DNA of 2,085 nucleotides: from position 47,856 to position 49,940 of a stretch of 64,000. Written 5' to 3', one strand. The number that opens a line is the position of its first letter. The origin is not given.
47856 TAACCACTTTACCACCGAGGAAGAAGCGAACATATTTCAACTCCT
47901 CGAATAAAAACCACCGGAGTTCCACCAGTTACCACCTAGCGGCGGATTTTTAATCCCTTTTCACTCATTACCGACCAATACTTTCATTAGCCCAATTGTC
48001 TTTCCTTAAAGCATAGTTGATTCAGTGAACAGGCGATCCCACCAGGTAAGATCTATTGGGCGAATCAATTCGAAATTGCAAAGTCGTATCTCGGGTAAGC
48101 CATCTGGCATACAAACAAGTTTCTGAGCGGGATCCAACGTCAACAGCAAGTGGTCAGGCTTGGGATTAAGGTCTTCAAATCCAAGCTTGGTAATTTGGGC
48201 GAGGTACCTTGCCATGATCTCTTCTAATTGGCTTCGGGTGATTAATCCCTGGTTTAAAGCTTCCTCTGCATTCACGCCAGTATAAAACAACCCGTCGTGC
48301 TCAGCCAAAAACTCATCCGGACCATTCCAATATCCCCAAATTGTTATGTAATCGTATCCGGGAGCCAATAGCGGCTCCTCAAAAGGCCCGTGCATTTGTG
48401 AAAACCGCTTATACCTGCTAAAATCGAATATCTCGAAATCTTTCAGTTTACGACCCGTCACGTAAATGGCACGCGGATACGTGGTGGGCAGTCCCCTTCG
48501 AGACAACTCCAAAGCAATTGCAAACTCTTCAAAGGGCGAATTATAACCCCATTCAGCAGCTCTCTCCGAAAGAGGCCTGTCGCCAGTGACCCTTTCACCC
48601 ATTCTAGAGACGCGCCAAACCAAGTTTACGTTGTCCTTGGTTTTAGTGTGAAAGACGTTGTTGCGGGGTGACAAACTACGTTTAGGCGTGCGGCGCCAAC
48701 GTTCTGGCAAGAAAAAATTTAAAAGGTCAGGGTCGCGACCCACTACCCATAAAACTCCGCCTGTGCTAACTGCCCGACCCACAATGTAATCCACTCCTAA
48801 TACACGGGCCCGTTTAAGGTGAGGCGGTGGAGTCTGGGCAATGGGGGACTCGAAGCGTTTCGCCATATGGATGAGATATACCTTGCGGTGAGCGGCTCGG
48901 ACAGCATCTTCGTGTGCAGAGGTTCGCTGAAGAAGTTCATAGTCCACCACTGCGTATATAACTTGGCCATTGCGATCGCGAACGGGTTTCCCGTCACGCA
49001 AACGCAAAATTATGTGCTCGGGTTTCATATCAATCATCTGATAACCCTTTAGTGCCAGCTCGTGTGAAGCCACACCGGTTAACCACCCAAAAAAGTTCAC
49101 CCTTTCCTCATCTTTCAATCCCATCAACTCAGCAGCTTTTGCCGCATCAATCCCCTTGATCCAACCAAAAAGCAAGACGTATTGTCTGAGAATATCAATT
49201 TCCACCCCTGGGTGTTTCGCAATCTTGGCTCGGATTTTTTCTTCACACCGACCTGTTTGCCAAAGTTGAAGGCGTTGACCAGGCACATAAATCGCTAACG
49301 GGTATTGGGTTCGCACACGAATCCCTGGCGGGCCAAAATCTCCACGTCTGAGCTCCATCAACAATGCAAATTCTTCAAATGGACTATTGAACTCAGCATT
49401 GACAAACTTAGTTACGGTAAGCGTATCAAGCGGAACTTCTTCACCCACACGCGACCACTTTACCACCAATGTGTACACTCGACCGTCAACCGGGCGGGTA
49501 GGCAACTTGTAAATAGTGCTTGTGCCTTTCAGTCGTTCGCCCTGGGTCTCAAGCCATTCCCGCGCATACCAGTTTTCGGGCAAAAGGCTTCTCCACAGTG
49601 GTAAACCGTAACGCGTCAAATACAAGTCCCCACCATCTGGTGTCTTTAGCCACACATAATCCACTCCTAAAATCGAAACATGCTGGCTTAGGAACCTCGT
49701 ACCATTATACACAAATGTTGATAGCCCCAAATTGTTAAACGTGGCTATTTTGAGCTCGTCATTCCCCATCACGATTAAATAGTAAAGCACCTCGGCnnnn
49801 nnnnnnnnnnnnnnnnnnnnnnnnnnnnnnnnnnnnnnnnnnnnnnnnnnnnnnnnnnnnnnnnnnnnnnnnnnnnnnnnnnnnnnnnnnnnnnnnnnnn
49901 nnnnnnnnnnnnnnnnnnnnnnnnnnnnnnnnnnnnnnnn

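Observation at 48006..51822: TPP riboswitch controls a two-gene operon: thiC plus an uncharacterised tandem kinase-fold gene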

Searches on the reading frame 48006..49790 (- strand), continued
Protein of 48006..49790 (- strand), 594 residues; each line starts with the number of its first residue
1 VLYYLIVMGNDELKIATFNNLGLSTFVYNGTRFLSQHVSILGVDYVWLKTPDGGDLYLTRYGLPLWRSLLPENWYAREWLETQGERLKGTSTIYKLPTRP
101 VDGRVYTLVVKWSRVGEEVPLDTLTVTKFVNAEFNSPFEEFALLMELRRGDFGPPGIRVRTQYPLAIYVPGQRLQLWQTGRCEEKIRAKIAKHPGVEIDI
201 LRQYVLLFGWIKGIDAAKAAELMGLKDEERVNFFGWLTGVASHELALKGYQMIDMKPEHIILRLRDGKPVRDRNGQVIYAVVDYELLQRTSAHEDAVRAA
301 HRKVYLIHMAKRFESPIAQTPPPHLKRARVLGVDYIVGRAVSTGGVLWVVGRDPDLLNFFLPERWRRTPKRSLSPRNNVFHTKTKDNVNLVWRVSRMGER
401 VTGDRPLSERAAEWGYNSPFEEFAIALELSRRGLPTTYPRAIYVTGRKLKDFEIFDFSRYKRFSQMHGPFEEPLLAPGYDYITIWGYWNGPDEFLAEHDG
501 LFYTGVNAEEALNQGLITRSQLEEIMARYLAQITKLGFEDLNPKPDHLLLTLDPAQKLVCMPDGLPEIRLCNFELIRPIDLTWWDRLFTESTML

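Call 62: find_encoding_contigs(protein=P0003, flank=5000, max_places=1)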
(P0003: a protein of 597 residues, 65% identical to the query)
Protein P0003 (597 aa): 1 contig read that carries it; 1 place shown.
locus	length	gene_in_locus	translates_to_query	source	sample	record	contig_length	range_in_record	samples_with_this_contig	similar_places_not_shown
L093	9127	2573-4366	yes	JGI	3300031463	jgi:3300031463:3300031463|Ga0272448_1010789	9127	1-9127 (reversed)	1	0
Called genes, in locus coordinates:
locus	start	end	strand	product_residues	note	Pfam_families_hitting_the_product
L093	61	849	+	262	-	PF22109:Zn_ribbon_tTFIIB (weak), PF13302:Acetyltransf_3, PF00583:Acetyltransf_1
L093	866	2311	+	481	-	PF03583:LIP (faint)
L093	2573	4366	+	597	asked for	-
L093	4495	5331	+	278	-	PF02602:HEM4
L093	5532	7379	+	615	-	PF13584:BatD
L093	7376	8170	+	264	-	PF13428:TPR_14 (faint), PF13432:TPR_16, PF13181:TPR_8 (faint), PF13414:TPR_11, PF14559:TPR_19 (weak), PF00515:TPR_1 (weak), PF07719:TPR_2 (weak), PF13414:TPR_11 (weak)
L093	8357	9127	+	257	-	?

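Call 63: find_encoding_contigs(protein=P0013, flank=5000, max_places=1)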
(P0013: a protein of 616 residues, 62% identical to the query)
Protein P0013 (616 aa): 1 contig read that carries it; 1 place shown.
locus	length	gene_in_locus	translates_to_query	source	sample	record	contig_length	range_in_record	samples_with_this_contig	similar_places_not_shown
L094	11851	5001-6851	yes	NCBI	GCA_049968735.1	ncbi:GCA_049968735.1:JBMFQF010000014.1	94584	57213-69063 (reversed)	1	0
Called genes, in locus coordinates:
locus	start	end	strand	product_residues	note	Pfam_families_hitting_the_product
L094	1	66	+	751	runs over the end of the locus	PF04453:LptD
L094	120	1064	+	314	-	PF02625:XdhC_CoxI, PF13478:XdhC_C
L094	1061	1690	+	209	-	PF12804:NTP_transf_3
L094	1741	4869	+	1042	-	PF11721:Malectin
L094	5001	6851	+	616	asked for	-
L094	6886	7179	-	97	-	PF13240:Zn_Ribbon_1 (faint)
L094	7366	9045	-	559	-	PF19543:GH123_N (faint), PF22680:Glyco_hydro_123_N_2, PF13320:GH123_cat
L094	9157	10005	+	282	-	PF00702:Hydrolase, PF13419:HAD_2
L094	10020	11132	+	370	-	PF21570:ArgZ-like_C_2nd (faint)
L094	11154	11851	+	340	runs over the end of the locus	PF00294:PfkB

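Call 78: search_protein_families(library=padloc, proteins=[window:48006-49790:-], max_evalue=1)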
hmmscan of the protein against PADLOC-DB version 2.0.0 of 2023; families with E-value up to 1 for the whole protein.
window:48006-49790:- (594 aa): 0 families

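Call 79: list_cluster_members(proteins=[P0001, P0002])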
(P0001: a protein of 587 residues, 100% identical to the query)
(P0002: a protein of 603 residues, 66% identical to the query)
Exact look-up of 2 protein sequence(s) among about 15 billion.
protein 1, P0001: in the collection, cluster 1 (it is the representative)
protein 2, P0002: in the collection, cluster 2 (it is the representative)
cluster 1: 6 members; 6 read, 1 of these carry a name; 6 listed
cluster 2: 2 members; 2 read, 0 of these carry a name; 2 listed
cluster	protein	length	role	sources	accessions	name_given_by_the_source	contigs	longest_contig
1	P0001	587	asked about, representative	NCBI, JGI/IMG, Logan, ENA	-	-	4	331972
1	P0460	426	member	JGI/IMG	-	hypothetical protein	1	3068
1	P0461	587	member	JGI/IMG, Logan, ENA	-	-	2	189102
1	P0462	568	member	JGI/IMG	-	-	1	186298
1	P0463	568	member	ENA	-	-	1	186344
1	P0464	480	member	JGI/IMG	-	-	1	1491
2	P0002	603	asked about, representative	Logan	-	-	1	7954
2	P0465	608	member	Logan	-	-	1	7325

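Call 81: find_related_loci(query=window:48006-49790:-, collection=metagenome_contigs, flank=4000)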
Query window:48006-49790:- (594 aa) in metagenome_contigs; peptide patterns used: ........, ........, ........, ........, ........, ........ (x = any residue, [..] = any of these).
116 stretches matched a pattern; 58 encode a relative of the query (tblastn E <= 1e-3); 57 distinct loci.
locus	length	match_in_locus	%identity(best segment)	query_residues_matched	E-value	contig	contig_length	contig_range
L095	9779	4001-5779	96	2-594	0e+0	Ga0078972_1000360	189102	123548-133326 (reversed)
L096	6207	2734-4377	64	36-577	0e+0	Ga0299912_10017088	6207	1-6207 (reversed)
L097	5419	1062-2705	63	35-577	0e+0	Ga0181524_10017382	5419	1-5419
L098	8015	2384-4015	61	38-577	0e+0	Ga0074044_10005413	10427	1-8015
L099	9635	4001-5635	61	38-577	0e+0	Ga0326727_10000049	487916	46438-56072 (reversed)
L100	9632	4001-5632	61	38-577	0e+0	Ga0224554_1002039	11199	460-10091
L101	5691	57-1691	61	38-577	0e+0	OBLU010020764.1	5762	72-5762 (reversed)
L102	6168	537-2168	61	38-577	0e+0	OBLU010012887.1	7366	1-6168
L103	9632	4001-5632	61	38-577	0e+0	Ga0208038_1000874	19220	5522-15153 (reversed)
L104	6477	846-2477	61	38-577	0e+0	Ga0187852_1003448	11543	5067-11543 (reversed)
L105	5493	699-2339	61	35-576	0e+0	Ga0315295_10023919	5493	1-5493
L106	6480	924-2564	61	36-577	0e+0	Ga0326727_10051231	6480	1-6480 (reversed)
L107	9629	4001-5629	60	38-577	0e+0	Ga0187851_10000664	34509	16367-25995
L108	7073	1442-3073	60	38-577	0e+0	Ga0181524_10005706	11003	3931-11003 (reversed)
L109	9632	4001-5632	60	38-577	0e+0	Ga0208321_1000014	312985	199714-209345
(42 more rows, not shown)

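Call 88: find_encoding_contigs(protein=P0331, flank=4000, max_places=1)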
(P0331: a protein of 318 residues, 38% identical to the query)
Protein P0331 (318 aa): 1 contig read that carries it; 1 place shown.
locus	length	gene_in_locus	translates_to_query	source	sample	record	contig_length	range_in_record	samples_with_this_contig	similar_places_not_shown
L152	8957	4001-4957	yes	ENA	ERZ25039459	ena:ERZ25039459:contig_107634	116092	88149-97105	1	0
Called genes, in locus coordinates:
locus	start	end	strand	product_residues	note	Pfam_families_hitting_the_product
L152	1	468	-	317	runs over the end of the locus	-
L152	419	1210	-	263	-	-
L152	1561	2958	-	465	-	-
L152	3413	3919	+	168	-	PF00578:AhpC-TSA, PF08534:Redoxin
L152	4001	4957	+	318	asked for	-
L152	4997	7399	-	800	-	PF03160:Calx-beta (faint), PF00404:Dockerin_1 (faint)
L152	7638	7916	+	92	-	-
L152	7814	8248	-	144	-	PF04151:PPC (weak)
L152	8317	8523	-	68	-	-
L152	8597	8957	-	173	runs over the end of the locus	-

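Call 89: find_encoding_contigs(protein=P0335, flank=4000, max_places=2)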
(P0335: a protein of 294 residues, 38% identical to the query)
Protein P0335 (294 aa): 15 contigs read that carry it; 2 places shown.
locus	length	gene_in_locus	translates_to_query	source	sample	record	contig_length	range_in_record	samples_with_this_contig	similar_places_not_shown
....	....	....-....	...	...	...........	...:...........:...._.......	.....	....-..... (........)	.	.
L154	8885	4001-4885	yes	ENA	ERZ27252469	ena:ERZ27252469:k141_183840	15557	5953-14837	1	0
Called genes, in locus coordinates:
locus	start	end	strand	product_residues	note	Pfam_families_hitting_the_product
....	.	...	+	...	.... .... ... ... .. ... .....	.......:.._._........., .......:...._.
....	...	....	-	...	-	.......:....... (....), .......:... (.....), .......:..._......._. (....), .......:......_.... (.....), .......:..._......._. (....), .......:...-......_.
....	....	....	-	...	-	-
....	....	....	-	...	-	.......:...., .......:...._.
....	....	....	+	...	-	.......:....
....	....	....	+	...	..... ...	-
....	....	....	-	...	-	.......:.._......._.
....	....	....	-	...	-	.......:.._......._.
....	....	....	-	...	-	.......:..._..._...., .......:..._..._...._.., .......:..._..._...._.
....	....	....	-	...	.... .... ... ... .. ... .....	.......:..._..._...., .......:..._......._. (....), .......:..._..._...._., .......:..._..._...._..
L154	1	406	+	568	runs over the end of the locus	PF00999:Na_H_Exchanger, PF02254:TrkA_N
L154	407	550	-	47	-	-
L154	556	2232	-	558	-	PF28550:DUF8436 (weak), PF01266:DAO (faint), PF01494:FAD_binding_3 (weak), PF03486:HI0933_like (faint), PF13450:NAD_binding_8 (weak), PF21688:FAD-depend_C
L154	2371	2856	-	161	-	-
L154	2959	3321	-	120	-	PF01740:STAS, PF13466:STAS_2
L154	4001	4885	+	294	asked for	-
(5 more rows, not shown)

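Call 90: find_encoding_contigs(protein=P0274, flank=4000, max_places=1)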
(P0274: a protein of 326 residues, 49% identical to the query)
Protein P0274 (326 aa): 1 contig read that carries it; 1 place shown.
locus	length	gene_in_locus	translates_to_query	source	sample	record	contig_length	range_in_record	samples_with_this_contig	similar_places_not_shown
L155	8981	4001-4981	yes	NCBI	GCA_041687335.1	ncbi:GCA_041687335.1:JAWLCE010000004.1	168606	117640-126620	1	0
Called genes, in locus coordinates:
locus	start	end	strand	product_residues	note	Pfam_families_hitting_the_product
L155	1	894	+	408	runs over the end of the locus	PF13579:Glyco_trans_4_4 (weak), PF13439:Glyco_transf_4, PF20706:GT4-conflict, PF00534:Glycos_transf_1, PF13692:Glyco_trans_1_4, PF13524:Glyco_trans_1_2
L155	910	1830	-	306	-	PF00126:HTH_1, PF03466:LysR_substrate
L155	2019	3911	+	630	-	PF16260:DUF4914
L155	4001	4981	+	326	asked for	-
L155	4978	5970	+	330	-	PF01300:Sua5_yciO_yrdC, PF03481:Sua5_C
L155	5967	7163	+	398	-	PF06813:Nodulin-like (weak), PF07690:MFS_1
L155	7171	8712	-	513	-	PF13231:PMT_2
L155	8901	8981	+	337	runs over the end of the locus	PF00483:NTP_transferase, PF01128:IspD (weak), PF12804:NTP_transf_3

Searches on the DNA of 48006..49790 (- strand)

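Call 36: search_rna_families(sources=[L001, L002, L004, L006, L008, L009, L010, L012, L013, L017], threshold=gathering)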
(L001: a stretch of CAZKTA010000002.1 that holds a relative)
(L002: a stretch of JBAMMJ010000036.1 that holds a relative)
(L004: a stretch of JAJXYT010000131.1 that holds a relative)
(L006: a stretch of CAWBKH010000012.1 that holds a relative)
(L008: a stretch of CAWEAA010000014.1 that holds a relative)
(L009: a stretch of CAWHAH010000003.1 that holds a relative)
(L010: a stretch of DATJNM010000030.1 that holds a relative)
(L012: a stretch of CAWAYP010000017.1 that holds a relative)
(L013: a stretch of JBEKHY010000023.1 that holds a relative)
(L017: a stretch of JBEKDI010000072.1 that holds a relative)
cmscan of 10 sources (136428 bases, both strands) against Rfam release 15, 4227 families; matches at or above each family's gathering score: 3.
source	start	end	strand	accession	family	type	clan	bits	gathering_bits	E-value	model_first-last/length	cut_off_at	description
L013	9237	9281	+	RF01687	Acido-Lenti-1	Gene; sRNA;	-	45.2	37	1.1e-06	1-46/46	no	Acido-Lenti-1 RNA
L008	8381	8426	-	RF01687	Acido-Lenti-1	Gene; sRNA;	-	44.9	37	1.4e-06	1-46/46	no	Acido-Lenti-1 RNA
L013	9087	9131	-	RF01687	Acido-Lenti-1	Gene; sRNA;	-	41.4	37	1.2e-05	1-46/46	no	Acido-Lenti-1 RNA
